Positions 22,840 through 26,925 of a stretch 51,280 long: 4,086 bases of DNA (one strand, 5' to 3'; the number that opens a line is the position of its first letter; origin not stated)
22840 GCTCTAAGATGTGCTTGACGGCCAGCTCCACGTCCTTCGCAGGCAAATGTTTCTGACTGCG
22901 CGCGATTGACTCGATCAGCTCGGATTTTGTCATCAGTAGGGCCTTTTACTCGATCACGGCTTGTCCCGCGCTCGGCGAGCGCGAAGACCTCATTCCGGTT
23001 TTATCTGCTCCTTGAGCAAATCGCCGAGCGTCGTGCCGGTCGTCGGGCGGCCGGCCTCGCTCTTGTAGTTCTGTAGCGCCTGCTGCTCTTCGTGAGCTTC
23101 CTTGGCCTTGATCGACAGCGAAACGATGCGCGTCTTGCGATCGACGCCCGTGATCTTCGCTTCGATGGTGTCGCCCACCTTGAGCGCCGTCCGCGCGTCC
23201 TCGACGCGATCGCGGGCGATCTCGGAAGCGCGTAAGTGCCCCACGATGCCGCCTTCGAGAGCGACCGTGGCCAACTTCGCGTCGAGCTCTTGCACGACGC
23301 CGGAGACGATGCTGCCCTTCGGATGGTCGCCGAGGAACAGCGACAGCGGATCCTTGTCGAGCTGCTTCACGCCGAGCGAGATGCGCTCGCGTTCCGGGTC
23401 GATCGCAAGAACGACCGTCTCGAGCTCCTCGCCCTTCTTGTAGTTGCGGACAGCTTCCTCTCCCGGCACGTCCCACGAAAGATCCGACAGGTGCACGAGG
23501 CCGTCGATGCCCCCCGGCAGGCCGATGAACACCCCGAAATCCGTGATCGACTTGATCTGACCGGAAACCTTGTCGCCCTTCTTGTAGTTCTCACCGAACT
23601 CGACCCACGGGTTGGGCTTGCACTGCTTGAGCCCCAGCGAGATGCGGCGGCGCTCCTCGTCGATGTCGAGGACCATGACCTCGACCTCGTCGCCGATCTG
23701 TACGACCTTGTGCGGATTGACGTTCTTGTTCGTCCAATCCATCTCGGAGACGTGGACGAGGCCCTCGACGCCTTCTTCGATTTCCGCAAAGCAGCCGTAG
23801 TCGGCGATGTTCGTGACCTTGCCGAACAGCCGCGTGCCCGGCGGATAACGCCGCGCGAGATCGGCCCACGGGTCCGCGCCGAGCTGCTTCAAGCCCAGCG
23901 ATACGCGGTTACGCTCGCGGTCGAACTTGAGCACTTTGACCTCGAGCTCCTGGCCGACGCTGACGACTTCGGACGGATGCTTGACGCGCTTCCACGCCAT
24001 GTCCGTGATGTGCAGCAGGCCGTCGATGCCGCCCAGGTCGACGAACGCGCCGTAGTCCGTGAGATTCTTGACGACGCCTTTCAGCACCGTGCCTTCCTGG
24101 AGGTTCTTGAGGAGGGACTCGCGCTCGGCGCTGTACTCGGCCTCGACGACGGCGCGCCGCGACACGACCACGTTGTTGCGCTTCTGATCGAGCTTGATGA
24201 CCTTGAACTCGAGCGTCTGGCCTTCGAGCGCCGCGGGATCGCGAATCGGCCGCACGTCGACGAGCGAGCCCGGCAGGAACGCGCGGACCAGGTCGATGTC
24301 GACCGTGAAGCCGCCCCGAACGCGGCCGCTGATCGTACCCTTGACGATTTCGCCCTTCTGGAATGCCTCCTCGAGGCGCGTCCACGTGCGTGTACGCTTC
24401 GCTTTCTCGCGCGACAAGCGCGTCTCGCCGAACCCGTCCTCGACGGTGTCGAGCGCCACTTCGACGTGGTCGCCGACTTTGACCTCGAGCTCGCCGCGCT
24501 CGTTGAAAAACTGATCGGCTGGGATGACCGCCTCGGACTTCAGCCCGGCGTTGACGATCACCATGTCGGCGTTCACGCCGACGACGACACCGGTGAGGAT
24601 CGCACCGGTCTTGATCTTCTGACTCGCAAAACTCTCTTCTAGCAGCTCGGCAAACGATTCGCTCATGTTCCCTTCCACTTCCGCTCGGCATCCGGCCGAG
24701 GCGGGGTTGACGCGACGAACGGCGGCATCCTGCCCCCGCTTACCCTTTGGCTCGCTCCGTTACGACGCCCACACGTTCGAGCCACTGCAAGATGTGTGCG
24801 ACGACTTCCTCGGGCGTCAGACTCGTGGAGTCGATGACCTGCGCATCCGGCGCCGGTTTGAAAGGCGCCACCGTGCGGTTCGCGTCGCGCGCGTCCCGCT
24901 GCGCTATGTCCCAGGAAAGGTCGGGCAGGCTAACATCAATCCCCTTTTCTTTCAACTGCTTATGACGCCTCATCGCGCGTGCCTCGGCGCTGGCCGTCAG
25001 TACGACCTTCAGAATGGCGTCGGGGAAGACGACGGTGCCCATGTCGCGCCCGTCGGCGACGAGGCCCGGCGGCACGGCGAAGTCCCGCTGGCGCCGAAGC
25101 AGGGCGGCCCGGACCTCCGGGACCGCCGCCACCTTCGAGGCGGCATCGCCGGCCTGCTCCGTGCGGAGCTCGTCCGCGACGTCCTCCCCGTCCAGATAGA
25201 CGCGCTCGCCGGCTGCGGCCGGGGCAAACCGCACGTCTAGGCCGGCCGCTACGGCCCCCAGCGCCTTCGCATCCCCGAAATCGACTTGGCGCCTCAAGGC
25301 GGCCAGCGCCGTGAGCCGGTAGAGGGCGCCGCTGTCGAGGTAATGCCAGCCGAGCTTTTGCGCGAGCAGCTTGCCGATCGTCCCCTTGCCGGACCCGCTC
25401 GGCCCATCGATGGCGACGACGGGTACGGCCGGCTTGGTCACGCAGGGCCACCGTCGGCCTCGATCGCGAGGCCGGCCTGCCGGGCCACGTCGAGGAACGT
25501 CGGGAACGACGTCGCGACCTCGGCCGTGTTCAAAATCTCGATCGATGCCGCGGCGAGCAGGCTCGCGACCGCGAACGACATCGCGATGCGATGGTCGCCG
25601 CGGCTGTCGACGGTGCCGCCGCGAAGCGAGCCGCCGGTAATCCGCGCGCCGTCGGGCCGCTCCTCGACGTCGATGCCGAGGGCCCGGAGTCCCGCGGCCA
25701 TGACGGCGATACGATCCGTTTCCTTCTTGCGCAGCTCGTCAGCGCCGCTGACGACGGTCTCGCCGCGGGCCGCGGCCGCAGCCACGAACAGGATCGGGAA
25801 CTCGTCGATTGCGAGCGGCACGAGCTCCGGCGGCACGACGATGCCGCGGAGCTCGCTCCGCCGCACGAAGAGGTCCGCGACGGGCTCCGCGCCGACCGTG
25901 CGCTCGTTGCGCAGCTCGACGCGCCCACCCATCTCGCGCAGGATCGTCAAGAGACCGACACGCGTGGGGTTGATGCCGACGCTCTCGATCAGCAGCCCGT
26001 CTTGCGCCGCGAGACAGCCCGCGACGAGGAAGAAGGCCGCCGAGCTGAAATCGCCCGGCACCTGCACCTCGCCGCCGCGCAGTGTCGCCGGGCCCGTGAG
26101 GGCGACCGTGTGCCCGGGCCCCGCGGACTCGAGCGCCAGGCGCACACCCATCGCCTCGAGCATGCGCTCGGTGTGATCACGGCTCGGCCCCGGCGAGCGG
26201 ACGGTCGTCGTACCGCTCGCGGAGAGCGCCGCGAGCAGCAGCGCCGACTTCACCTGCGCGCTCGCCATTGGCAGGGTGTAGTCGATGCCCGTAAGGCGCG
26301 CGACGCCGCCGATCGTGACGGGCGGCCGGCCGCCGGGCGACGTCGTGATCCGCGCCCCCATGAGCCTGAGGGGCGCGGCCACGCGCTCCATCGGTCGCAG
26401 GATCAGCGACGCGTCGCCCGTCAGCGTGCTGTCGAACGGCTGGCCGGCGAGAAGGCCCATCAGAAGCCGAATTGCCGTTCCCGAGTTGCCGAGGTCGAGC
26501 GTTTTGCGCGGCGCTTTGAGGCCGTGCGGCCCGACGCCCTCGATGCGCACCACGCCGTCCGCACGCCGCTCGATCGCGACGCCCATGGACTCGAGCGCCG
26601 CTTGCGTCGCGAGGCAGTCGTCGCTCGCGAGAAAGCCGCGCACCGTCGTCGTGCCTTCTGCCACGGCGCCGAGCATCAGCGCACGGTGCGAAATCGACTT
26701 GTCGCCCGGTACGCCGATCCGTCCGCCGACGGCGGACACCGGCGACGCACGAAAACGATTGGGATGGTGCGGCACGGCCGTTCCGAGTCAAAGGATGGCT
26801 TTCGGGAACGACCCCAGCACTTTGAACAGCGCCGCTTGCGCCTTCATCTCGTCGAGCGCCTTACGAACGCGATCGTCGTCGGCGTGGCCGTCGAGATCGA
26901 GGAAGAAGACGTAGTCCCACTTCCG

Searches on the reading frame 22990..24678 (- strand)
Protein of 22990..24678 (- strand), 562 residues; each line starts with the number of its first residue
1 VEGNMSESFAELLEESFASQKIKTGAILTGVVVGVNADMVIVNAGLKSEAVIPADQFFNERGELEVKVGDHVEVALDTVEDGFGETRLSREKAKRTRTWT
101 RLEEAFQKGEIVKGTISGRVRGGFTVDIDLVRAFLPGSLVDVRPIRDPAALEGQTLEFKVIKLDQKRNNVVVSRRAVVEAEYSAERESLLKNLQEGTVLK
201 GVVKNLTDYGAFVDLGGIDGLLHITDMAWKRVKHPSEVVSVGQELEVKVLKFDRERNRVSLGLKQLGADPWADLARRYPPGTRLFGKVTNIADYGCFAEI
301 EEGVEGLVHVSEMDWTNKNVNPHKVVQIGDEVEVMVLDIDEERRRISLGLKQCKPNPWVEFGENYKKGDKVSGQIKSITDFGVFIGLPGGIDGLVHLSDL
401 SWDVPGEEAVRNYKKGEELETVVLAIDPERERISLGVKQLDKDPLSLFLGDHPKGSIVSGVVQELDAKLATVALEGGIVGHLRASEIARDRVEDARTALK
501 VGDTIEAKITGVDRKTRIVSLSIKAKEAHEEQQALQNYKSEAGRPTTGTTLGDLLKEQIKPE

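Call 50: search_protein_families(library=pfam, proteins=[window:22990-24678:-], max_evalue=0.00001)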
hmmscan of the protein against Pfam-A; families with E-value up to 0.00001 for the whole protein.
window:22990-24678:- (562 aa): 3 families
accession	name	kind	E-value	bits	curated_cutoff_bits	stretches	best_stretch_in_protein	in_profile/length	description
PF00575.29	S1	-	6.5e-98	321.6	22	5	194-264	3-74/74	S1 RNA binding domain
PF23459.1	S1_RRP5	-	5.8e-24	84.9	27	1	193-262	1-71/72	RRP5 S1 domain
PF21710.3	Spt6_S1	-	6e-17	62.2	27.5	0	454-526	16-89/91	Spt6, S1/OB domain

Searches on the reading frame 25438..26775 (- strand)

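Call 50: search_protein_families(library=pfam, proteins=[window:25438-26775:-], max_evalue=0.00001)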
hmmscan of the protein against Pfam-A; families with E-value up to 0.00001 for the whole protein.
window:25438-26775:- (445 aa): 1 family
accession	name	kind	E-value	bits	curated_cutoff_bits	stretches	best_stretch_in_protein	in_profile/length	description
PF00275.25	EPSP_synthase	-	2e-110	369.9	22.8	1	13-429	4-415/417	EPSP synthase (3-phosphoshikimate 1-carboxyvinyltransferase)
